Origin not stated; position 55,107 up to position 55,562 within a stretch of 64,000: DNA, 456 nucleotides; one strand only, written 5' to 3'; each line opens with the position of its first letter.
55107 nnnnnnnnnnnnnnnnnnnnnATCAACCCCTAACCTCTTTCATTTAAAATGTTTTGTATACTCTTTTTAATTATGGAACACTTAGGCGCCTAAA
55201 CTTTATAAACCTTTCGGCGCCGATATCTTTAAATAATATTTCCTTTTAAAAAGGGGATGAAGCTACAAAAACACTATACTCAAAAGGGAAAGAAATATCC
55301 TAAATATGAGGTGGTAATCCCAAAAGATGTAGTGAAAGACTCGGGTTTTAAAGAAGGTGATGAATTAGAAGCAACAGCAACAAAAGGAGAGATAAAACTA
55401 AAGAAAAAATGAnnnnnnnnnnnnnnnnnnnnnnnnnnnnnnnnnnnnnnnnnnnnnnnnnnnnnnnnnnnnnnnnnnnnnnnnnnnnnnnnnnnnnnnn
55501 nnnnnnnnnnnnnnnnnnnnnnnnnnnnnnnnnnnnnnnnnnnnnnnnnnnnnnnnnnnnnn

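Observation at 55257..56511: Overlapping three-gene module: AbrB-like small protein, Cas4/RecB-like FeS nuclease and Doc/Fic toxin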

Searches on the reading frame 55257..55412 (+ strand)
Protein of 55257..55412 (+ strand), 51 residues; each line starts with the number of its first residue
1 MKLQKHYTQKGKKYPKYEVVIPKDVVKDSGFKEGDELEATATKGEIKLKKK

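Call 3: search_protein_families(library=pfam, proteins=[window:55257-55412:+], max_evalue=0.1)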
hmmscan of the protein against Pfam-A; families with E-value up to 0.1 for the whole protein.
window:55257-55412:+ (51 aa): 1 family
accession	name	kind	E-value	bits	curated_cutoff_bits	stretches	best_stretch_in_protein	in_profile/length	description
PF04014.23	MazE_antitoxin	-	6.6e-08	32.8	24.7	1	19-51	10-43/48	Antidote-toxin recognition MazE, bacterial antitoxin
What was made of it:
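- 55257..55412 (+): AbrB/SpoVT-fold DNA-binding protein, 51 aa, fold only plus a basic N-terminal arm. Pfam PF04014 matches at E=6.6e-8 over residues 19-51 (call 3).
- Checked: 55257-55412: Pfam MazE_antitoxin/AbrB, E=6.6e-8, above the cutoff (call 3).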

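Call 4: search_protein_families(library=padloc, proteins=[window:55257-55412:+], max_evalue=0.1)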
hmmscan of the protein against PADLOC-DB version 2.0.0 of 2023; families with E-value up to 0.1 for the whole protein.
window:55257-55412:+ (51 aa): 0 families

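Call 5: search_protein_families(library=ncbifam, proteins=[window:55257-55412:+], max_evalue=0.1)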
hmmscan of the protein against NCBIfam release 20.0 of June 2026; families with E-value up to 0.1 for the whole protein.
window:55257-55412:+ (51 aa): 4 families
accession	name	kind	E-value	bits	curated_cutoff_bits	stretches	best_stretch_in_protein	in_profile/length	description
TIGR01439.1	lp_hng_hel_AbrB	domain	6.1e-06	25.9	28.3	1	15-51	6-43/44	transcriptional regulator, AbrB family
TIGR02609.1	doc_partner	hypoth_equivalog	1e-05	25.8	55.9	1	19-50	12-43/74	putative addiction module antidote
TIGR02851.1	spore_V_T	equivalog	0.018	14.9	235.9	1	19-50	15-47/180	stage V sporulation protein T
NF033820.0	STM0539_fam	subfamily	0.022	14.5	50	1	8-43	75-110/141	STM0539 family protein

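Call 23: find_homologous_proteins(query=window:55257-55412:+, max_evalue=0.001)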
Query window:55257-55412:+ (51 aa): 73 proteins with E <= 0.001 among 74 candidates.
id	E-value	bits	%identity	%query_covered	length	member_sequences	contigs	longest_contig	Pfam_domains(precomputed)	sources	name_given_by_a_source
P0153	1.5e-24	101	100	100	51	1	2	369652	PF04014.24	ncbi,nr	ncbi:MAG: AbrB/MazE/SpoVT family DNA-binding domain-containing protein [archaeon]|nr:AbrB/MazE/SpoVT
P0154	1.2e-20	89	88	100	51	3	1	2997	PF04014.24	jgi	-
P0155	4.0e-20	87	84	100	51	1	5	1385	PF04014.24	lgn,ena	-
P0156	4.4e-19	84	82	100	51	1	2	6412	PF04014.24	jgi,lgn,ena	-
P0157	6.0e-19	84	80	100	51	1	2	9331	PF04014.24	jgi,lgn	-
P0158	9.4e-19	83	80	100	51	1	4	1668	PF04014.24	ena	-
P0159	1.4e-18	82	76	100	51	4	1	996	PF04014.24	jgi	-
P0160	1.8e-18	82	80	98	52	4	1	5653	PF04014.24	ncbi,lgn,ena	-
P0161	2.0e-18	82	80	100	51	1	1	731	-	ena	-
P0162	2.5e-18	82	80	100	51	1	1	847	PF04014.24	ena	-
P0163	3.5e-18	81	80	98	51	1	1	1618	PF04014.24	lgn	-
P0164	4.7e-18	81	78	100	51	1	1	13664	PF04014.24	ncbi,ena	-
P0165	7.5e-18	80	75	100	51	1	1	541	-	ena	-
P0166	8.4e-18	80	76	98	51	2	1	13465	PF04014.24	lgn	-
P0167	9.4e-18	80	80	100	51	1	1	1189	-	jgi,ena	-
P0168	1.1e-17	80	78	100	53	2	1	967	PF04014.24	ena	-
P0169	1.4e-17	79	77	76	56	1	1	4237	PF04014.24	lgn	-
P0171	1.6e-17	79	80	98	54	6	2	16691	PF04014.24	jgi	-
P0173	2.0e-17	79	78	100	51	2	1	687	PF04014.24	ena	-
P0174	2.3e-17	79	78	100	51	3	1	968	PF04014.24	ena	-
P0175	2.8e-17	78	78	98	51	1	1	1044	PF04014.24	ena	-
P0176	3.1e-17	78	76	80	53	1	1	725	PF04014.24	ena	-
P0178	6.4e-17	77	76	100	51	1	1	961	PF04014.24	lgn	-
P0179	1.2e-16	77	76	100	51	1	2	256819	PF04014.24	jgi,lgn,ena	jgi:bifunctional DNA-binding transcriptional regulator/antitoxin component of YhaV-PrlF toxin-antito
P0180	1.4e-16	76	71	100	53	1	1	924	PF04014.24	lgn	-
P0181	1.7e-16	76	80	98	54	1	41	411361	PF04014.24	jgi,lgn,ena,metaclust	jgi:AbrB family looped-hinge helix DNA binding protein|metaclust:\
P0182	1.7e-16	76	75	100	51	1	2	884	PF04014.24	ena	-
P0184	1.8e-16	76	68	80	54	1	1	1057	PF04014.24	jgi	jgi:bifunctional DNA-binding transcriptional regulator/antitoxin component of YhaV-PrlF toxin-antito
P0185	1.9e-16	76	75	100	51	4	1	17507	PF04014.24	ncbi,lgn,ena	-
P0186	2.7e-16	75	78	100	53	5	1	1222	PF04014.24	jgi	-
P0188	7.4e-15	71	76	100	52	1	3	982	PF04014.24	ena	-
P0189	1.4e-14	70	73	100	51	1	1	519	PF04014.24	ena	-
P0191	1.5e-13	67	68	80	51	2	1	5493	PF04014.24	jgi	jgi:bifunctional DNA-binding transcriptional regulator/antitoxin component of YhaV-PrlF toxin-antito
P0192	1.9e-13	67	74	98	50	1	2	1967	PF04014.24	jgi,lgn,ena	-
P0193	2.0e-13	67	66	80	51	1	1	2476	PF04014.24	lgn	-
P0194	2.9e-13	66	71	80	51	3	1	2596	PF04014.24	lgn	-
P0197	7.5e-13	65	66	100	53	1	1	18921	PF04014.24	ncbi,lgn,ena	-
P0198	1.0e-12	64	71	80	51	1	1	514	PF04014.24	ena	-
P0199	2.1e-12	63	65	100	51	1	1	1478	PF04014.24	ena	-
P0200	2.5e-12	63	68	98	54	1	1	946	PF04014.24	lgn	-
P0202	5.9e-12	62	67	100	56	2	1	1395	PF04014.24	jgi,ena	-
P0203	3.5e-11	60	61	100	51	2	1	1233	PF04014.24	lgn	-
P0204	4.2e-11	59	65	100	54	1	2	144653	PF04014.24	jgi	jgi:bifunctional DNA-binding transcriptional regulator/antitoxin component of YhaV-PrlF toxin-antito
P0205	6.8e-11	59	69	100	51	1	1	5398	PF04014.24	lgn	-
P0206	8.6e-11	58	61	80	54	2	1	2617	PF04014.24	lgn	-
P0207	8.8e-11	58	63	100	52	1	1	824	PF04014.24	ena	-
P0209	8.6e-10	55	61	100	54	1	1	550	PF04014.24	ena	-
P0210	1.1e-9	55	76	73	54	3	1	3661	PF04014.24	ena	-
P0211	1.2e-9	55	64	98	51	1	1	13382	PF04014.24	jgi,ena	-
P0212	2.2e-9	54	60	80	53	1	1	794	PF04014.24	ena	-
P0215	7.0e-9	52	59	100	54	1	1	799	PF04014.24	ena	-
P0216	1.0e-8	52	58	100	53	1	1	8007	PF04014.24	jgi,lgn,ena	-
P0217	1.5e-8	51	51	80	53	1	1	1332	PF04014.24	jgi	-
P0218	1.5e-8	51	57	100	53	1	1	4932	PF04014.24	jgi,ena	-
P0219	3.7e-8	50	67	73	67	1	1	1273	PF04014.24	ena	-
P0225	1.3e-6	45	55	100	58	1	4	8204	PF04014.24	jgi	jgi:antitoxin component of MazEF toxin-antitoxin module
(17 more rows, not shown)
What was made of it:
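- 55257..55412 (+): It has 73 homologs, nearly all 50-58 aa (call 23).
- It has 73 homologs (call 23).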

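Call 24: find_encoding_contigs(protein=P0157, flank=4000, max_places=3)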
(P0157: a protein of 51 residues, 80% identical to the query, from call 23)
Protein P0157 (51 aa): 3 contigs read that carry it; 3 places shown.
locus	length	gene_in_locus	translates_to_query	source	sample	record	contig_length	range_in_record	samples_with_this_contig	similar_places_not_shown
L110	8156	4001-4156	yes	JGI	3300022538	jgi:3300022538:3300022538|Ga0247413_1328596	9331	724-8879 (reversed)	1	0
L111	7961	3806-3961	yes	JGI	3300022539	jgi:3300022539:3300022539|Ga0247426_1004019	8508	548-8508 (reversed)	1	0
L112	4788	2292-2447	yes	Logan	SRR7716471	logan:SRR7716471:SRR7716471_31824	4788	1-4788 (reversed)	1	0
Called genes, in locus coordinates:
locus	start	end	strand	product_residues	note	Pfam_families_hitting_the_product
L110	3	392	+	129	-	PF02996:Prefoldin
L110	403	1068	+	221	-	PF12705:PDDEXK_1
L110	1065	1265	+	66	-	-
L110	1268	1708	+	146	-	PF02661:Fic (weak)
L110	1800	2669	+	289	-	PF27366:MwoI_N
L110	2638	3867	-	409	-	PF01555:N6_N4_Mtase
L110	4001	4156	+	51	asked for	PF04014:MazE_antitoxin (weak)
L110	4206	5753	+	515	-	PF13589:HATPase_c_3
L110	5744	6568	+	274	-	PF28273:PP_RS20740 (faint)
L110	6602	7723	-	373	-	-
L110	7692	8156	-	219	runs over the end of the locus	PF20582:UPF0758_N, PF00633:HHH (weak), PF04002:RadC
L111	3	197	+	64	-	?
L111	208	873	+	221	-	PF12705:PDDEXK_1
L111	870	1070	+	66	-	-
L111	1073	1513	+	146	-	PF02661:Fic (weak)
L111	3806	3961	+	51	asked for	PF04014:MazE_antitoxin (weak)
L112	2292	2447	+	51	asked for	PF04014:MazE_antitoxin (weak)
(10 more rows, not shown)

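Call 25: find_encoding_contigs(protein=P0181, flank=4000, max_places=6)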
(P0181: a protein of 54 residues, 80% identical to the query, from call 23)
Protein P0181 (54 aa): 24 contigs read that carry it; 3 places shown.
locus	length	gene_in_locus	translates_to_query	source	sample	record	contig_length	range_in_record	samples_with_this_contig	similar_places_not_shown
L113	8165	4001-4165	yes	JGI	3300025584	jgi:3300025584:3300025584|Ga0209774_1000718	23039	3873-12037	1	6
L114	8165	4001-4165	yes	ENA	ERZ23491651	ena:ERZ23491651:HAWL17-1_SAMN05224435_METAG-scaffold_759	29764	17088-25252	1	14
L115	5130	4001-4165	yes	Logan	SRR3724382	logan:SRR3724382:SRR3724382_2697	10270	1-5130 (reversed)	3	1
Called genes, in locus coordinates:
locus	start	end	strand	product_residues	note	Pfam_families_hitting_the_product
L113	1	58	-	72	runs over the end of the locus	-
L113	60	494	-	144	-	-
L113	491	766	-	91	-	-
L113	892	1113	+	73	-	-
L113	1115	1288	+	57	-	-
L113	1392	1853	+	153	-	-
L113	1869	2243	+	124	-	PF04266:ASCH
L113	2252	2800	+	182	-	PF09504:RE_Bsp6I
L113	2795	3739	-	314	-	PF00145:DNA_methylase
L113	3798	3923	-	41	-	-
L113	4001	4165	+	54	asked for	PF04014:MazE_antitoxin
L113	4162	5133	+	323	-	PF01636:APH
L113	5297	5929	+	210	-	PF01936:NYN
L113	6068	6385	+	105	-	-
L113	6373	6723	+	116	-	-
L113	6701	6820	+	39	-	-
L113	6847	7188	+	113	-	-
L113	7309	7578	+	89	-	-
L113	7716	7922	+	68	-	PF01191:RNA_pol_Rpb5_C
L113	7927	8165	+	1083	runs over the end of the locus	PF04563:RNA_pol_Rpb2_1, PF04561:RNA_pol_Rpb2_2, PF04565:RNA_pol_Rpb2_3, PF04566:RNA_pol_Rpb2_4, PF04567:RNA_pol_Rpb2_5, PF00562:RNA_pol_Rpb2_6, PF04560:RNA_pol_Rpb2_7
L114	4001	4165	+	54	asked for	PF04014:MazE_antitoxin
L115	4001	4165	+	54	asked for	PF04014:MazE_antitoxin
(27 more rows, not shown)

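Call 26: find_encoding_contigs(protein=P0179, flank=4000, max_places=3)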
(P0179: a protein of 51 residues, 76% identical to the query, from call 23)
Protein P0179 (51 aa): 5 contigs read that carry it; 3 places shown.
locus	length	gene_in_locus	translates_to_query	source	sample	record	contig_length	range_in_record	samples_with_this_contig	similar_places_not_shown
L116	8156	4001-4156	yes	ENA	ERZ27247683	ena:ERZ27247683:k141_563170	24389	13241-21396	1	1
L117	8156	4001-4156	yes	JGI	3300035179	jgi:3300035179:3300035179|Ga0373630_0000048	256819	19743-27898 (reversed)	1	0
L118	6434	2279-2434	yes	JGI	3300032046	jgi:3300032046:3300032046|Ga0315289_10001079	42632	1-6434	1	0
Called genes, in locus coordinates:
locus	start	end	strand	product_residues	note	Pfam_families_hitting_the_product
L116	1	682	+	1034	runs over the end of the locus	PF04313:HSDR_N, PF04851:ResIII, PF18766:SWI2_SNF2, PF22679:T1R_D3-like, PF11867:T1RH-like_C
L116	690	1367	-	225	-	PF20582:UPF0758_N, PF04002:RadC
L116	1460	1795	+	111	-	-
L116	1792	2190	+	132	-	PF10049:DUF2283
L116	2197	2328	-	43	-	-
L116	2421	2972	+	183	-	-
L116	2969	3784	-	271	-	PF01555:N6_N4_Mtase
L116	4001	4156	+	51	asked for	PF04014:MazE_antitoxin (weak)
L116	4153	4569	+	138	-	-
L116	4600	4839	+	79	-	-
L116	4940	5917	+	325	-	-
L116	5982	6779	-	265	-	PF00929:RNase_T, PF13482:RNase_H_2 (faint), PF20600:ExoX-like_C (faint)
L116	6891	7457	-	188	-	-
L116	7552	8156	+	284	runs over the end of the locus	PF00665:rve (weak)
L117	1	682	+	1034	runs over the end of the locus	PF04313:HSDR_N, PF04851:ResIII, PF18766:SWI2_SNF2, PF22679:T1R_D3-like, PF11867:T1RH-like_C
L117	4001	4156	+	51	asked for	PF04014:MazE_antitoxin (weak)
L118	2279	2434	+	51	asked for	PF04014:MazE_antitoxin (weak)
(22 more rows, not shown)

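Call 27: find_encoding_contigs(protein=P0204, flank=4000, max_places=3)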
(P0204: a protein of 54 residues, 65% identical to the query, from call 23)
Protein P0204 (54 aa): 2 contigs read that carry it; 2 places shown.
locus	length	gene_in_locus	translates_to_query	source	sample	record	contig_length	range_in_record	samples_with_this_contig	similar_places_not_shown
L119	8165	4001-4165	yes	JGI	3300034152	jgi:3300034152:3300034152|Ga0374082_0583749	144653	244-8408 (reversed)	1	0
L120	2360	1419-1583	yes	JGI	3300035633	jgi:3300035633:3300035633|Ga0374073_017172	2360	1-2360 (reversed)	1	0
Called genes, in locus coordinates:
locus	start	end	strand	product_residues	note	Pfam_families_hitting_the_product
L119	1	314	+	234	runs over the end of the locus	PF01875:Memo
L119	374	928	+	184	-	-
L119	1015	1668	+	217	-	PF12705:PDDEXK_1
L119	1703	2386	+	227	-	-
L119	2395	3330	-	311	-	PF02086:MethyltransfD12 (faint), PF03602:Cons_hypoth95 (faint), PF08241:Methyltransf_11 (faint), PF13847:Methyltransf_31 (faint), PF01555:N6_N4_Mtase, PF13649:Methyltransf_25 (faint), PF01170:UPF0020 (weak)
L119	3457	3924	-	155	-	PF00565:SNase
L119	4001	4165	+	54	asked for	PF04014:MazE_antitoxin (weak)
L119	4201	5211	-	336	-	PF02661:Fic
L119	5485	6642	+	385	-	PF00390:malic, PF03949:Malic_M, PF01488:Shikimate_DH (weak)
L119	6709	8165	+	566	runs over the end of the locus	?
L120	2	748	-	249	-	?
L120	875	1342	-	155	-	PF00565:SNase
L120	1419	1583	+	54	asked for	PF04014:MazE_antitoxin (weak)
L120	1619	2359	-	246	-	?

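Call 53: find_encoding_contigs(protein=P0185, flank=3500, max_places=2)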
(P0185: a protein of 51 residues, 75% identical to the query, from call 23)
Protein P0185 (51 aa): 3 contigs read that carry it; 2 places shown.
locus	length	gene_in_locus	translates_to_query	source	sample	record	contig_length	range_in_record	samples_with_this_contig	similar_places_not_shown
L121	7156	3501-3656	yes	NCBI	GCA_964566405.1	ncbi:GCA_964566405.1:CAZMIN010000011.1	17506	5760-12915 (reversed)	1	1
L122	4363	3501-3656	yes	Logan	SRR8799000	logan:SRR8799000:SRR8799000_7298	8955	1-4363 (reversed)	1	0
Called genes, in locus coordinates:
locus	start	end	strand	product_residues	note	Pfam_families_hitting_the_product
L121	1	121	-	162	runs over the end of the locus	-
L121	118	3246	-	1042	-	PF20465:MmeI_hel (weak), PF01170:UPF0020 (weak), PF20473:MmeI_Mtase, PF02384:N6_Mtase, PF07669:Eco57I, PF12950:TaqI_C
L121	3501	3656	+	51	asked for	PF04014:MazE_antitoxin (weak)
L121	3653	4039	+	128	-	-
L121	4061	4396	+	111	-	PF05901:Excalibur (weak)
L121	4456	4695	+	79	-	PF18929:DUF5678 (weak)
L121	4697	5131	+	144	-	-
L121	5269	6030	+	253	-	-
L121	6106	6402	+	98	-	-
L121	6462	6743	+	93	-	-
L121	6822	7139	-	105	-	-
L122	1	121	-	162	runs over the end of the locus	-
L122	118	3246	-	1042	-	PF20465:MmeI_hel (weak), PF01170:UPF0020 (weak), PF20473:MmeI_Mtase, PF02384:N6_Mtase, PF07669:Eco57I, PF12950:TaqI_C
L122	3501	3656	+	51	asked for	PF04014:MazE_antitoxin (weak)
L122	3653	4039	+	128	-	-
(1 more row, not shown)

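Call 54: find_encoding_contigs(protein=P0171, flank=3500, max_places=2)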
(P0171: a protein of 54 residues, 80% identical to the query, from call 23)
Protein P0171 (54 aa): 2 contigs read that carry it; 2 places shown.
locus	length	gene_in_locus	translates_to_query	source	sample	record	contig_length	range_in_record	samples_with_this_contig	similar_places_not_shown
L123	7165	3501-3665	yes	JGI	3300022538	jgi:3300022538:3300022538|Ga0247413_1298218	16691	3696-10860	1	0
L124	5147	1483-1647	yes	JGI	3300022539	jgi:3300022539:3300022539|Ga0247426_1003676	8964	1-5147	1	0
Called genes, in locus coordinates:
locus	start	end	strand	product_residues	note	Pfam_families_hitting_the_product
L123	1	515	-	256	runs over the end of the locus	PF01555:N6_N4_Mtase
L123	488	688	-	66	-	-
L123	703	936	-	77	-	-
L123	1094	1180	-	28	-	-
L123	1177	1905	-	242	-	PF01555:N6_N4_Mtase, PF08241:Methyltransf_11 (faint), PF13847:Methyltransf_31, PF01555:N6_N4_Mtase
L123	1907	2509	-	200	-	PF19810:HFX_2341_N, PF23400:CARF_Card1 (weak), PF22662:Csa3_N (weak), PF09651:Cas_APE2256 (weak), PF01022:HTH_5 (weak)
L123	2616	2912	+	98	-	-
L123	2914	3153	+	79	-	-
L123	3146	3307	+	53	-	-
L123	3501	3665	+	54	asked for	PF04014:MazE_antitoxin (weak)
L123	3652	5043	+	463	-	-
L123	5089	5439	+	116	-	-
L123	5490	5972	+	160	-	-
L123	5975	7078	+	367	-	PF14072:DndB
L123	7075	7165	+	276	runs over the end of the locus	PF02086:MethyltransfD12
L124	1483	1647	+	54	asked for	PF04014:MazE_antitoxin (weak)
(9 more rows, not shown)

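Call 55: find_encoding_contigs(protein=P0197, flank=3500, max_places=2)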
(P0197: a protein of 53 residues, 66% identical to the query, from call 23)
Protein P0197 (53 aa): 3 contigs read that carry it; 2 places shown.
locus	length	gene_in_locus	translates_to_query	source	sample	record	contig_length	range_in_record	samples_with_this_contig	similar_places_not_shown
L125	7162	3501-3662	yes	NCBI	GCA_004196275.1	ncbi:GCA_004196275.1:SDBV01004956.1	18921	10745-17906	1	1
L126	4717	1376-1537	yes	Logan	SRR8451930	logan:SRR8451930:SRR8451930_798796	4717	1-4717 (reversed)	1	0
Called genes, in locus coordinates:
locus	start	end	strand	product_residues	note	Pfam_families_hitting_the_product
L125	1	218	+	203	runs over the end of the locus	PF12705:PDDEXK_1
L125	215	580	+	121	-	PF03852:Vsr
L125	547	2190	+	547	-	-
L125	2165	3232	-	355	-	PF00145:DNA_methylase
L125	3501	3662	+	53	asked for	PF04014:MazE_antitoxin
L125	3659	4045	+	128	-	-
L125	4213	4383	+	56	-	PF04014:MazE_antitoxin (weak)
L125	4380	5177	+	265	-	PF02086:MethyltransfD12 (faint), PF01555:N6_N4_Mtase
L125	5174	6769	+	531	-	PF14072:DndB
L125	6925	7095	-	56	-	PF04014:MazE_antitoxin (weak)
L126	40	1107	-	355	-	PF00145:DNA_methylase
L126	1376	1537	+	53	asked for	PF04014:MazE_antitoxin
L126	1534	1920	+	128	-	-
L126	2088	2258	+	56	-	PF04014:MazE_antitoxin (weak)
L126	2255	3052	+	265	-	PF02086:MethyltransfD12 (faint), PF01555:N6_N4_Mtase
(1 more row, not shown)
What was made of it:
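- On RM controller (C) proteins: The gene downstream of AbrB is variable (calls 24-27, 53-55).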

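Call 68: find_related_loci(query=window:55257-55412:+, collection=viral_contigs, flank=5000)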
Query window:55257-55412:+ (51 aa) in viral_contigs; peptide patterns used: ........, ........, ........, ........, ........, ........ (x = any residue, [..] = any of these).
27 stretches matched a pattern, but none encodes a relative of the query by tblastn (E <= 1e-3).

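Call 77: search_solved_structures(query=window:55257-55412:+, max_evalue=10, show_alignments=3)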
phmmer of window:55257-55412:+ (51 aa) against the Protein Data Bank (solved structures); distinct sequences matched with E-value up to 10: 2.
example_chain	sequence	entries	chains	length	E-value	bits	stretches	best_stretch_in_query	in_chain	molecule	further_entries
2ro5_A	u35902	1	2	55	0.31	14.7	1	18-50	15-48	Stage V sporulation protein T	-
3mdo_A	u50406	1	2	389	0.51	14.1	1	11-40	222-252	Putative phosphoribosylformylglycinamidine cyclo-ligase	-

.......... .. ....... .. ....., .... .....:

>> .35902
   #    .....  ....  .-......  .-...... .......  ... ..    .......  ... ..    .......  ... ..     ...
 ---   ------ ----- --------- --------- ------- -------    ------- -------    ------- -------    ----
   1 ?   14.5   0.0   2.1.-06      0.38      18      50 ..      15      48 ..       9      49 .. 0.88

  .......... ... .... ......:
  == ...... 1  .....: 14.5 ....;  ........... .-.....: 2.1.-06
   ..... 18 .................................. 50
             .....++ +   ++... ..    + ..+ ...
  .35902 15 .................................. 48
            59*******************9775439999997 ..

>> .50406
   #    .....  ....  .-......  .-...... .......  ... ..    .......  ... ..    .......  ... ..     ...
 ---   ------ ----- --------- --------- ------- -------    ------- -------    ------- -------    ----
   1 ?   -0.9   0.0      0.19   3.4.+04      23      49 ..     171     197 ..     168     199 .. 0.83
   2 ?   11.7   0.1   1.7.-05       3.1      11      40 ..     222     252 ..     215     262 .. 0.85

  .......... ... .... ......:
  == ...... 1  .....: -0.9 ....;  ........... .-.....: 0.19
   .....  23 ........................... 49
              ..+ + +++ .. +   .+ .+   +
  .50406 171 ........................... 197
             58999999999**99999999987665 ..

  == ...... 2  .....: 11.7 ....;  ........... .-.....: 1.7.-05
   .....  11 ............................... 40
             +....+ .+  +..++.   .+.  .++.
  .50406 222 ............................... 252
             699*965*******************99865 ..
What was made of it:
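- On RM controller (C) proteins: It has the AbrB/SpoVT fold (calls 3, 5, 77).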
